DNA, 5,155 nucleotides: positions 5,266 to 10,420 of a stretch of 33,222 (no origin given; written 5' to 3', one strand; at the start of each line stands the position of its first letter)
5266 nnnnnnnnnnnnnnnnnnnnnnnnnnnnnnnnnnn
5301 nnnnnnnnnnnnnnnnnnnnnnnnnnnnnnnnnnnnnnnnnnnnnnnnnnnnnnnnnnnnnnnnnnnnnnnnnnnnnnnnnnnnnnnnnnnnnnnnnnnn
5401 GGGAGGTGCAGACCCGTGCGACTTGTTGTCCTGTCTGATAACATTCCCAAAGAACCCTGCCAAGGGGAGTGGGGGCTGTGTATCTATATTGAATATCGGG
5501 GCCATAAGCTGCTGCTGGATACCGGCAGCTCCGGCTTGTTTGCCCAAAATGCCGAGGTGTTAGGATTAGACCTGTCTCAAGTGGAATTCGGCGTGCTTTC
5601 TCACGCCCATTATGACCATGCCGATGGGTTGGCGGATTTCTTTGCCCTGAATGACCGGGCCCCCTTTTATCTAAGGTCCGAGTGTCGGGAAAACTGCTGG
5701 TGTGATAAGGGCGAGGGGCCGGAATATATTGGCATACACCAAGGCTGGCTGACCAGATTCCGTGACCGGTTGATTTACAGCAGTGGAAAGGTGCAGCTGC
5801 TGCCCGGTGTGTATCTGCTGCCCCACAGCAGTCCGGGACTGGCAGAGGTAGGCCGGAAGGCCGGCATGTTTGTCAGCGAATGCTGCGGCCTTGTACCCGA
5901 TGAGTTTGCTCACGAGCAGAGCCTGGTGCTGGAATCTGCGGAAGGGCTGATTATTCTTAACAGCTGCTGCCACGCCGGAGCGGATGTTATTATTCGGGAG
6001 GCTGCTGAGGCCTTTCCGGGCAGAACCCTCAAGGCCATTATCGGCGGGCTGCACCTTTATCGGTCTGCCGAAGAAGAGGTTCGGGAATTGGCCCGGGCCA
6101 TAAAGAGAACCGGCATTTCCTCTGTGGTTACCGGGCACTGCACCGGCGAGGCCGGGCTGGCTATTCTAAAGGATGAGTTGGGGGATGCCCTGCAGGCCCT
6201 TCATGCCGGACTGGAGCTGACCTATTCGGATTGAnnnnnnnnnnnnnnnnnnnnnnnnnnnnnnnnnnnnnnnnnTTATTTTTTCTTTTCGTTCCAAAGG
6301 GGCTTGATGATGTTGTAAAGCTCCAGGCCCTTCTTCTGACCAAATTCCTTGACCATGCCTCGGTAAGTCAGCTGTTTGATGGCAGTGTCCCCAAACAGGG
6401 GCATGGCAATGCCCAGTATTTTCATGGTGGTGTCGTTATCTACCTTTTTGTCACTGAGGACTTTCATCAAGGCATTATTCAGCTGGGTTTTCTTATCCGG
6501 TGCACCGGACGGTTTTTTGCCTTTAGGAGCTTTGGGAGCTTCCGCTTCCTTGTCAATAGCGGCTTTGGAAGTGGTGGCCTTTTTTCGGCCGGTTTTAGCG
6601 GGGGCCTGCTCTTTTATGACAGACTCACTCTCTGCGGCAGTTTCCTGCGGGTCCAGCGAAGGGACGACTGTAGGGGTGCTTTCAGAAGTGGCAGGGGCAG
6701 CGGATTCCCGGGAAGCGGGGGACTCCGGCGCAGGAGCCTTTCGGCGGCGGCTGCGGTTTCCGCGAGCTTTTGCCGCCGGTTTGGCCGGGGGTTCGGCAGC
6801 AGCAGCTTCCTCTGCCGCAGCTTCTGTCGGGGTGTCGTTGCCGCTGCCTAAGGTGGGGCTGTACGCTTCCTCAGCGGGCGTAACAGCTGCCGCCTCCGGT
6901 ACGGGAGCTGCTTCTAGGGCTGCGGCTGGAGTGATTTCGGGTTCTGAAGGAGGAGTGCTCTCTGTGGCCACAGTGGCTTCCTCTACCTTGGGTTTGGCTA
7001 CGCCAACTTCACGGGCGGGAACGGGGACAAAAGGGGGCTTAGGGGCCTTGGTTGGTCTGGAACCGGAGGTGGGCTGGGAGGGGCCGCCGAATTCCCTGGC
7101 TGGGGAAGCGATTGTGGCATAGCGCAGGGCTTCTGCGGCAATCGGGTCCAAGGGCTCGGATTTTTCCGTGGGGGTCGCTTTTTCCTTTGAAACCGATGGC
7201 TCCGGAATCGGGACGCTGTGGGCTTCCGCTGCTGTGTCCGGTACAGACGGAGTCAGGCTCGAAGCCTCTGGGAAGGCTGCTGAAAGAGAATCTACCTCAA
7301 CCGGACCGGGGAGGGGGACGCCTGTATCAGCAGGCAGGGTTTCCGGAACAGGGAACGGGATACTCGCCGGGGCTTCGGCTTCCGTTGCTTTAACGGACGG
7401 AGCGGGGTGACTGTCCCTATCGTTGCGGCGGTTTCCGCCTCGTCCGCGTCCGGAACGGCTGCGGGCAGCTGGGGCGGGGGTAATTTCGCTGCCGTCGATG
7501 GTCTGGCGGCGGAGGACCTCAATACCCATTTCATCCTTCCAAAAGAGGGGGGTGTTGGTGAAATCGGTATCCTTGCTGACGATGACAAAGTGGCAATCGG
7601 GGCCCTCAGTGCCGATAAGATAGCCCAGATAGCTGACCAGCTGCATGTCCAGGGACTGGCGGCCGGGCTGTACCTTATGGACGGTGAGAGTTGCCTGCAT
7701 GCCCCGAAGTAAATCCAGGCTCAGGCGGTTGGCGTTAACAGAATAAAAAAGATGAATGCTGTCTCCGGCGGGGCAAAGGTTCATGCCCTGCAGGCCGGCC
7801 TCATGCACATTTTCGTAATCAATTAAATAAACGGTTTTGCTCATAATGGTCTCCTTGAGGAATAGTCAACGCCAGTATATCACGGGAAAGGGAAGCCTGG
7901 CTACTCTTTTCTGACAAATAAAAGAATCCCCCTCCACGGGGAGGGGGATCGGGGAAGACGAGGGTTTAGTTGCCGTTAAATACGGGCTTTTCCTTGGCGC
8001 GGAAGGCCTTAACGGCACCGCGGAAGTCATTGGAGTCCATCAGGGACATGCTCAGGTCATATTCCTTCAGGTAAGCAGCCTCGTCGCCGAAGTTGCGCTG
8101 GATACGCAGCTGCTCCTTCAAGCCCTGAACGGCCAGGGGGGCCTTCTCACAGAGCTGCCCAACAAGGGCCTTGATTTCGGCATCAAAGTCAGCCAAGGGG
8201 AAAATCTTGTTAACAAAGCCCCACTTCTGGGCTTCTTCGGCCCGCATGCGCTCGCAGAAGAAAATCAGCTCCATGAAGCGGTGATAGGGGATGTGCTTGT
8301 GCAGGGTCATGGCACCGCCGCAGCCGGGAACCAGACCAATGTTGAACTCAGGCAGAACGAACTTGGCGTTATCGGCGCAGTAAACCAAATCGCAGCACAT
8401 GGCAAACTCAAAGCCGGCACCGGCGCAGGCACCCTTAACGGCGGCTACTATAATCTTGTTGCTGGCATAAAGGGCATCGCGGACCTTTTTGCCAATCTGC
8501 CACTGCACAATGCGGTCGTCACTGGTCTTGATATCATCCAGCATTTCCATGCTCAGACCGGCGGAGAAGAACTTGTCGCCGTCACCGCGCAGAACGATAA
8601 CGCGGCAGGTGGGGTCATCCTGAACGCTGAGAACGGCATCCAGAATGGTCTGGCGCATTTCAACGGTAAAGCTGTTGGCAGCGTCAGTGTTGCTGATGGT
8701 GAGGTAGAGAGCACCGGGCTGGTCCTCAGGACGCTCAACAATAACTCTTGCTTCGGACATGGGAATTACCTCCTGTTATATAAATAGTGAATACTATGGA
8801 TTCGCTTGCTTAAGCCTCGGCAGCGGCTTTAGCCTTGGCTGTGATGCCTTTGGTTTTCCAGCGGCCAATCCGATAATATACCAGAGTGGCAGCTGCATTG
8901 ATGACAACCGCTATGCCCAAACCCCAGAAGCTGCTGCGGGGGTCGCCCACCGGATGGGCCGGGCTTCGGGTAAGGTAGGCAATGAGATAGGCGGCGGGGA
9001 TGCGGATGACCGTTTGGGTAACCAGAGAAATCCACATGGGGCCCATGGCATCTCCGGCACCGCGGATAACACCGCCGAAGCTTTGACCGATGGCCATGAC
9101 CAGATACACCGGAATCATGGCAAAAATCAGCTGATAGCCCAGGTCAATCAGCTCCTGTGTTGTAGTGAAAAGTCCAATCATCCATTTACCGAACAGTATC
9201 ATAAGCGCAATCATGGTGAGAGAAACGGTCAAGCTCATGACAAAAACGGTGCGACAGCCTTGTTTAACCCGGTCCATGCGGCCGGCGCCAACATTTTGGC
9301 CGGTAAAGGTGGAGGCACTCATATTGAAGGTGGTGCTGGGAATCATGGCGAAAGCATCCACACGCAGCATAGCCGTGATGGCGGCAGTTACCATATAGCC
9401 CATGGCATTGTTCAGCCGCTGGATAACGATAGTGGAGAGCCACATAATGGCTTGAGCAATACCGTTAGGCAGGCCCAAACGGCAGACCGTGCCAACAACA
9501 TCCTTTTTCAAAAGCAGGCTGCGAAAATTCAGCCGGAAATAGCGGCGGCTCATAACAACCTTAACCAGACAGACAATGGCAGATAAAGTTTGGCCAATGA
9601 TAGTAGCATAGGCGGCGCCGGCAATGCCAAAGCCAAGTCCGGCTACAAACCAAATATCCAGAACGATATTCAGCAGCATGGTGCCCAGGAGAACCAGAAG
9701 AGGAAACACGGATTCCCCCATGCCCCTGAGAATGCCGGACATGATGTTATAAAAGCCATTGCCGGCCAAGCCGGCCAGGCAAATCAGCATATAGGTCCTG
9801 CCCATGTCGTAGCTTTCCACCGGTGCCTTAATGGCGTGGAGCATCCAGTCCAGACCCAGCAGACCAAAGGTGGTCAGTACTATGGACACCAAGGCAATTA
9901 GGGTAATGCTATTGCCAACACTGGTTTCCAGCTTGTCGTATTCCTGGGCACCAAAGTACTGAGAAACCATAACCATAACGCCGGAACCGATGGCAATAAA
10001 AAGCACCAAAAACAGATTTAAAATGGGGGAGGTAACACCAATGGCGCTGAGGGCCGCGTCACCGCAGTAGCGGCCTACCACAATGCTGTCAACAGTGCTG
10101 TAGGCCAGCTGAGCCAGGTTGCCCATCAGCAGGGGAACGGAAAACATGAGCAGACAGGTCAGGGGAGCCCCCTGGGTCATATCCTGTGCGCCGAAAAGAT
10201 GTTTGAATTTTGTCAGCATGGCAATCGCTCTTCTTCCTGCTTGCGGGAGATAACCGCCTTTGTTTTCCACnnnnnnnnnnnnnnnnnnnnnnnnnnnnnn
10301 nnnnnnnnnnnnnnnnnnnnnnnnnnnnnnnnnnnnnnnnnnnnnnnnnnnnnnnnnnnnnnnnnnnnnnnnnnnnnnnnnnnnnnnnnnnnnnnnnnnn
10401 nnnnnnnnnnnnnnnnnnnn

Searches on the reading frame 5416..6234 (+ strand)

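Call 9: search_protein_families(library=pfam, proteins=[window:5416-6234:+])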
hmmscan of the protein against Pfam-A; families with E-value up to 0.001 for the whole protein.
window:5416-6234:+ (272 aa): 2 families
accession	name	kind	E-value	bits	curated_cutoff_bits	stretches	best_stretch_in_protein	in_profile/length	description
PF00753.33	Lactamase_B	-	2.8e-08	34.4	22.7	1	21-95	7-83/196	Metallo-beta-lactamase superfamily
PF12706.13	Lactamase_B_2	-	8.8e-05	22.6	27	1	30-88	1-64/200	Beta-lactamase superfamily domain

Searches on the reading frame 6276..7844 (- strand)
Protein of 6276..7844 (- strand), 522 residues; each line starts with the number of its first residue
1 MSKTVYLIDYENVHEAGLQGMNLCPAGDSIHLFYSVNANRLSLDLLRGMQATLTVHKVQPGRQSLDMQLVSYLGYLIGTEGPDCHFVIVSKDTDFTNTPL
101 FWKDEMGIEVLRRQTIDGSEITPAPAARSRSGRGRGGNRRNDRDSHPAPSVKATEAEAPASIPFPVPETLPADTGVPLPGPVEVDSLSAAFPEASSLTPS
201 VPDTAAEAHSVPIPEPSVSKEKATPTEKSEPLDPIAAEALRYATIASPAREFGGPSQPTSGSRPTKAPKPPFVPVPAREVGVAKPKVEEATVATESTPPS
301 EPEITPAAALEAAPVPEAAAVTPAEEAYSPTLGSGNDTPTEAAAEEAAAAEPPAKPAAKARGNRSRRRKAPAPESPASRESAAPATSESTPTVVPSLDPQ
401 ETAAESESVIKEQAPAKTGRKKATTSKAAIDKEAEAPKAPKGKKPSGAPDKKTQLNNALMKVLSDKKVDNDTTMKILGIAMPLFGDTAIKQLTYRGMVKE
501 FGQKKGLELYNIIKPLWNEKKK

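Call 8: search_protein_families(library=pfam, proteins=[window:6276-7844:-])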
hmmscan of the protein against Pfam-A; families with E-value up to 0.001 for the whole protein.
window:6276-7844:- (522 aa): 1 family
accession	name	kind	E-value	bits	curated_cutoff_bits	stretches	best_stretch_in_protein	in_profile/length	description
PF18475.7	PIN7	-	2.2e-20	73.7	34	1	7-104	1-101/103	PIN domain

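Call 12: search_protein_families(library=ncbifam, proteins=[window:6276-7844:-])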
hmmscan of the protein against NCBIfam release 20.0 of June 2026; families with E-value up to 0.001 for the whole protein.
window:6276-7844:- (522 aa): 0 families

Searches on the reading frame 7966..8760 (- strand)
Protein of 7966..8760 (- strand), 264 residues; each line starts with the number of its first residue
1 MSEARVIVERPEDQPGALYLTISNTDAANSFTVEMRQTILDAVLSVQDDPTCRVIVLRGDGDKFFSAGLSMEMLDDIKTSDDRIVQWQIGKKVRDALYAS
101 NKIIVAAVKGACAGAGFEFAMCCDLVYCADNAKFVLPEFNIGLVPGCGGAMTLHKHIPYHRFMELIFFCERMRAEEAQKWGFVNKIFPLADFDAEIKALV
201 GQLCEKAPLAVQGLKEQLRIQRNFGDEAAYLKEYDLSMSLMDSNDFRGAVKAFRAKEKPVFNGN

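Call 8: search_protein_families(library=pfam, proteins=[window:7966-8760:-])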
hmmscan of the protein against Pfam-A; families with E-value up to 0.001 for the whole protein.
window:7966-8760:- (264 aa): 2 families
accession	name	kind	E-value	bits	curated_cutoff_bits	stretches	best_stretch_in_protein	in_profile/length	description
PF00378.25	ECH_1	-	5.1e-55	187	27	1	16-263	5-250/251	Enoyl-CoA hydratase/isomerase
PF16113.10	ECH_2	-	2.7e-23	83.4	27.2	1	20-199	4-184/335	Enoyl-CoA hydratase/isomerase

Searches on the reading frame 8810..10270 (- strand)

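Call 8: search_protein_families(library=pfam, proteins=[window:8810-10270:-])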
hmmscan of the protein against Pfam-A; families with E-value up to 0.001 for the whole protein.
window:8810-10270:- (486 aa): 1 family
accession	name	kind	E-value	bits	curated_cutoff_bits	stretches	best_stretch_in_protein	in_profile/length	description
PF01554.23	MatE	-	1.4e-52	178.1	24.9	2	46-206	1-160/161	MatE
